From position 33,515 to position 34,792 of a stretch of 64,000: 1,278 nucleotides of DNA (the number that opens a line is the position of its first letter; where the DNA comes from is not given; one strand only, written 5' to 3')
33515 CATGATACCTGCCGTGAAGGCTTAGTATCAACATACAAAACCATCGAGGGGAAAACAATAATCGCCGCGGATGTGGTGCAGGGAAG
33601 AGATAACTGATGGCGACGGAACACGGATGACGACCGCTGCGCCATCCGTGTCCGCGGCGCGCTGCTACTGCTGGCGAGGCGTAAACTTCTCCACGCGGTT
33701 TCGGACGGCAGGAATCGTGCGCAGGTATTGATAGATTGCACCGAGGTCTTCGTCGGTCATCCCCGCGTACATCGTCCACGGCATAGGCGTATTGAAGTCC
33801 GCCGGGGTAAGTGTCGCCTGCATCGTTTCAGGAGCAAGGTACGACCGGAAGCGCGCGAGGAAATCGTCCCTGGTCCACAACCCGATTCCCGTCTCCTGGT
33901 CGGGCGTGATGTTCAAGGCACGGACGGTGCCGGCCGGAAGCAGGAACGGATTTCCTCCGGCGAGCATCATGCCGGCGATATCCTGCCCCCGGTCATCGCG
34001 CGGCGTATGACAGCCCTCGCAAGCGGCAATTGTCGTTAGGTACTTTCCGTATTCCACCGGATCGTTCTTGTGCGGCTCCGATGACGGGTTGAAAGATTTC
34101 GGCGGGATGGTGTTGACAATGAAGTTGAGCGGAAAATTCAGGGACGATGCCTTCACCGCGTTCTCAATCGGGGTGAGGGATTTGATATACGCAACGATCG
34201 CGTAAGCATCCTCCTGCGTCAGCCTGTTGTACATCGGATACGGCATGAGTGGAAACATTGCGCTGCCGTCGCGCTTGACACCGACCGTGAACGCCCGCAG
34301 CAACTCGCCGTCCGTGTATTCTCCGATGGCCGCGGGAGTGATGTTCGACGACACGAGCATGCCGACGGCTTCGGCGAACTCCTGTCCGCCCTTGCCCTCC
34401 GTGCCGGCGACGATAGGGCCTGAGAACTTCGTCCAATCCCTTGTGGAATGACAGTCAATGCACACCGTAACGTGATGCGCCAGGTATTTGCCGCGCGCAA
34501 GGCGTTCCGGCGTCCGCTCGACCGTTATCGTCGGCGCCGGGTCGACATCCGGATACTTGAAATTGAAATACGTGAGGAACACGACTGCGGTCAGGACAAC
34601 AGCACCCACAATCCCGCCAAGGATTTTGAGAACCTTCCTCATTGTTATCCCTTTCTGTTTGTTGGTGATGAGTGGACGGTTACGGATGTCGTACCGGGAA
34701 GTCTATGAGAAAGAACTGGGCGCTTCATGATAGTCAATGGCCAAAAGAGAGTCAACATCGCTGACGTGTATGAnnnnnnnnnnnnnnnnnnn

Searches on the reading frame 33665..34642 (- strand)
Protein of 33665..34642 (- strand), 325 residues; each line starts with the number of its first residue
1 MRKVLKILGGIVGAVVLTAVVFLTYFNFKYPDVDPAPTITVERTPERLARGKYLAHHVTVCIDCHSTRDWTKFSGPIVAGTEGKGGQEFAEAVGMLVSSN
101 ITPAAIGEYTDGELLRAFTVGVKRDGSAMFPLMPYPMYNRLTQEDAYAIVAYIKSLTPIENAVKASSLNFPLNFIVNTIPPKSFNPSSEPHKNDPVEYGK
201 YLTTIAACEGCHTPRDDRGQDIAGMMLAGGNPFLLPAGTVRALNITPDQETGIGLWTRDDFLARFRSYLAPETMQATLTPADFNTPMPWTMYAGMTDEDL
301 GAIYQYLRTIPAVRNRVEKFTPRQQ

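Call 32: search_protein_families(library=pfam, proteins=[window:33665-34642:-], max_evalue=0.0001)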
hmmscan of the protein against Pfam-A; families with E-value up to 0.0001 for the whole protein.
window:33665-34642:- (325 aa): 1 family
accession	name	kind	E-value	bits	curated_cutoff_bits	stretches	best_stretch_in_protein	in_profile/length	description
PF00034.26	Cytochrom_C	-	3.5e-09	38.3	21.3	0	59-156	10-89/90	Cytochrome c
